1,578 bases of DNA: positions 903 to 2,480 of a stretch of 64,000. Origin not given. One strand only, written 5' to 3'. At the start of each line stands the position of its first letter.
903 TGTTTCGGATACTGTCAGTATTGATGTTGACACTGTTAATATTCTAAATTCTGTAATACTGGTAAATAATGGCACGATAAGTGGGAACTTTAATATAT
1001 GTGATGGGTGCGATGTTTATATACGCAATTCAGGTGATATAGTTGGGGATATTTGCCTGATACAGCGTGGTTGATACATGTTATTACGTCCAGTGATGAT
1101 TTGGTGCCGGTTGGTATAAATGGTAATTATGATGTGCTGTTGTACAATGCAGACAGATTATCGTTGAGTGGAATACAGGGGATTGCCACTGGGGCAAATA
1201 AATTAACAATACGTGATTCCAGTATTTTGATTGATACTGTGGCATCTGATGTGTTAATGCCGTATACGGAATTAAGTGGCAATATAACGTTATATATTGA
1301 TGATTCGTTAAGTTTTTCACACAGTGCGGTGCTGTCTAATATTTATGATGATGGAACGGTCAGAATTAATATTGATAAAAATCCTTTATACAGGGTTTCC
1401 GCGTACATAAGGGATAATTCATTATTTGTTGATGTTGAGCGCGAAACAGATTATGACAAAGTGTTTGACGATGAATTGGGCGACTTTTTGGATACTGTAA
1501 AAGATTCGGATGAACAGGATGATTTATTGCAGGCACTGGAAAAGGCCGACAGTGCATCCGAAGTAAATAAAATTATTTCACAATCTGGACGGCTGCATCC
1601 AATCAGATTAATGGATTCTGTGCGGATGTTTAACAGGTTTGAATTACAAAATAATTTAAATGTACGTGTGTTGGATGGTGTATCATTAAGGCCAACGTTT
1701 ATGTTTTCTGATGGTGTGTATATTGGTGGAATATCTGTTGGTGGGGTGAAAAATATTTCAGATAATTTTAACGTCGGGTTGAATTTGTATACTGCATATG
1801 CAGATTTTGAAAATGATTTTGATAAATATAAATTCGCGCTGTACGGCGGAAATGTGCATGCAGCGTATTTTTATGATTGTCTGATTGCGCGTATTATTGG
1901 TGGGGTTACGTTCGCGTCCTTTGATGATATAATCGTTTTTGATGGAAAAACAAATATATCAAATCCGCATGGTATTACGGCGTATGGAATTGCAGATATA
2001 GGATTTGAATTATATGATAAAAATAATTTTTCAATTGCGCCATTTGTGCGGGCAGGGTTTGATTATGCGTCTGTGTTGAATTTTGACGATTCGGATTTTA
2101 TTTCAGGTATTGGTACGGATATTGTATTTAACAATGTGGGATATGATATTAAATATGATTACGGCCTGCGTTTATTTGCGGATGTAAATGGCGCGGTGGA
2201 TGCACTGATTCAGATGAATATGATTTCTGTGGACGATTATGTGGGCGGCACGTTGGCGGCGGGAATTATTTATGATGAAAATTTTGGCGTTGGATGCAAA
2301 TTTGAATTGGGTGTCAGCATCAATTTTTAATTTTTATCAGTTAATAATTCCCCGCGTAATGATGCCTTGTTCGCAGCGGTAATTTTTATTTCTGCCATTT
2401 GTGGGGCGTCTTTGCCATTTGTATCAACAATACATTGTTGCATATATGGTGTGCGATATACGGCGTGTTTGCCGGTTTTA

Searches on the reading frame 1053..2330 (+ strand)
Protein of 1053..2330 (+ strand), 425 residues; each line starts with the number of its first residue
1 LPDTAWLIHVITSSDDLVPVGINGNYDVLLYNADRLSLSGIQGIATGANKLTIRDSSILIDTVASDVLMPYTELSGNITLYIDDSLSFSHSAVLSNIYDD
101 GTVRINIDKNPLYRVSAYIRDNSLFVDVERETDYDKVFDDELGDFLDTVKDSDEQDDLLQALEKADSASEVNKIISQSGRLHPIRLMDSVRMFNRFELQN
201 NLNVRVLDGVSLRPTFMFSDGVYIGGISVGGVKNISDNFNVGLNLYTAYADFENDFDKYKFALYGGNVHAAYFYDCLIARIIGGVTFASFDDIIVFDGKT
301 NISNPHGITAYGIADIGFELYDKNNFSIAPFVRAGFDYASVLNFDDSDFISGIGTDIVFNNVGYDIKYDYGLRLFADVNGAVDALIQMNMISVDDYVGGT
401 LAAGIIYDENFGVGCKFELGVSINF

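Call 45: list_cluster_members(proteins=[P0001, window:1053-2327:+, window:628-1071:+])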
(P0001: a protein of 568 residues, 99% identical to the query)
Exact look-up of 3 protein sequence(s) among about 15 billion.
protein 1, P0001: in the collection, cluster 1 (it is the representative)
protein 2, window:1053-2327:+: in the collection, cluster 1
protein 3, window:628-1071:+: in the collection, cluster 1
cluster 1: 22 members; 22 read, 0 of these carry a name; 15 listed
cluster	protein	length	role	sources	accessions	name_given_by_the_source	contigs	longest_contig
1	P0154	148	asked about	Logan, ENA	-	-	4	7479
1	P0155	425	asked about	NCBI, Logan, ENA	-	-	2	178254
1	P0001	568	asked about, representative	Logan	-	-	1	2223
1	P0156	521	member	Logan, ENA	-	-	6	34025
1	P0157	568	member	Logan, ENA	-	-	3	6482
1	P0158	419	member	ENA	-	-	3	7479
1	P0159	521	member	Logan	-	-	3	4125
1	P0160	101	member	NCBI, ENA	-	-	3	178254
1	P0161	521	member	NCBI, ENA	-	-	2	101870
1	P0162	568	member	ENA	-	-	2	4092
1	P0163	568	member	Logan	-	-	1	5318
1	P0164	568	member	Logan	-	-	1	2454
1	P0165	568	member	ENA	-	-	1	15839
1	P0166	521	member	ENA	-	-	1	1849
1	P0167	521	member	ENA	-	-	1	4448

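Call 49: find_encoding_contigs(protein=P0156, flank=1500, max_places=8)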
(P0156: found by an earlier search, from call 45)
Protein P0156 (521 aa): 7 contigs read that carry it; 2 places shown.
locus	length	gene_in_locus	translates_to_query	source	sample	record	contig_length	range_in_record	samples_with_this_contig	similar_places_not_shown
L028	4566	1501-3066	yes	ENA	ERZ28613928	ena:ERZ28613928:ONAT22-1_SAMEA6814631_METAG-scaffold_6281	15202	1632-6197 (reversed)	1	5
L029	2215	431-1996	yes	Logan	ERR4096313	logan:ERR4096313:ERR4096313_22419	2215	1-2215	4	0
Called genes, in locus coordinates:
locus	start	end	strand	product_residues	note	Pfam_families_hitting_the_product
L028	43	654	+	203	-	PF13505:OMP_b-brl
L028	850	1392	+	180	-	-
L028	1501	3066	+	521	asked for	-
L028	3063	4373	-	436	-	PF00919:UPF0004, PF04055:Radical_SAM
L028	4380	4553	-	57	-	-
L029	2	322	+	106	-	?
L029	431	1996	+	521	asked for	-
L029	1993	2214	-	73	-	?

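Call 50: find_encoding_contigs(protein=window:1053-2330:+, flank=1500, max_places=8)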
Protein window:1053-2330:+ (425 aa): 3 contigs read that carry it; 2 places shown.
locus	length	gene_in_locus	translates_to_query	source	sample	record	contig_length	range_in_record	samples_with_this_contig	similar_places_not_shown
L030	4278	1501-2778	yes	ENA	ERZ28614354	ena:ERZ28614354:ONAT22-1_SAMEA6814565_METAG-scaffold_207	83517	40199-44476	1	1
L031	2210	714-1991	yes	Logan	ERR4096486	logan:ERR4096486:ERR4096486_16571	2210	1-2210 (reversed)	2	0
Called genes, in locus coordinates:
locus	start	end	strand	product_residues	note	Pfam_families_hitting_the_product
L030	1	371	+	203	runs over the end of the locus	PF13505:OMP_b-brl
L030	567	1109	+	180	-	-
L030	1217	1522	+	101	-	-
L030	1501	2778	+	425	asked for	-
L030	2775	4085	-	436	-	PF00919:UPF0004, PF04055:Radical_SAM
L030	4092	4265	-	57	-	-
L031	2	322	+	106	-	?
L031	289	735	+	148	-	-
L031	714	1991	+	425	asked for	-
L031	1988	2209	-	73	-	?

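Call 58: find_encoding_contigs(protein=P0166, flank=1500, max_places=4)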
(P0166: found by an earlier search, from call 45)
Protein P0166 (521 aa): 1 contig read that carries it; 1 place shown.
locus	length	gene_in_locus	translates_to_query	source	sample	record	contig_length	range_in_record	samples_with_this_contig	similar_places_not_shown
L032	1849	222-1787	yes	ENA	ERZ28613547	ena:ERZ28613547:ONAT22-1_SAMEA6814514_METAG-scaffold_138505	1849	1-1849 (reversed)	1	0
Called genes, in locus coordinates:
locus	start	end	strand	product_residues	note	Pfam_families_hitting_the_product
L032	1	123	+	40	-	?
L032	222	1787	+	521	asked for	-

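Call 59: find_encoding_contigs(protein=P0161, flank=1500, max_places=4)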
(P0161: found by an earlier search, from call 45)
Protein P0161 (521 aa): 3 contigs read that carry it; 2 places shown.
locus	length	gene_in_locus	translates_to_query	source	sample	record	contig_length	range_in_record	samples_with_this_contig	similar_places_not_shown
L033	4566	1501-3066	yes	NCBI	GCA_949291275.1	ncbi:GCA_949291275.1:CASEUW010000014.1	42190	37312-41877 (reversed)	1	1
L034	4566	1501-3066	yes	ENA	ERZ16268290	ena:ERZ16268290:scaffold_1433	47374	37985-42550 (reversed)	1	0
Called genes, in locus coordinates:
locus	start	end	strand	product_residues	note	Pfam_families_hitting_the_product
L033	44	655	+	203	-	PF13505:OMP_b-brl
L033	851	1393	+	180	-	-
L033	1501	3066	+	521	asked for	-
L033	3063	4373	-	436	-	PF00919:UPF0004, PF04055:Radical_SAM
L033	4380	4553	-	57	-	-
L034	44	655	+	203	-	PF13505:OMP_b-brl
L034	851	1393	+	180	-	-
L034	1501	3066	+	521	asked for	-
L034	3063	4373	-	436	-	PF00919:UPF0004, PF04055:Radical_SAM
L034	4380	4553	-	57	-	-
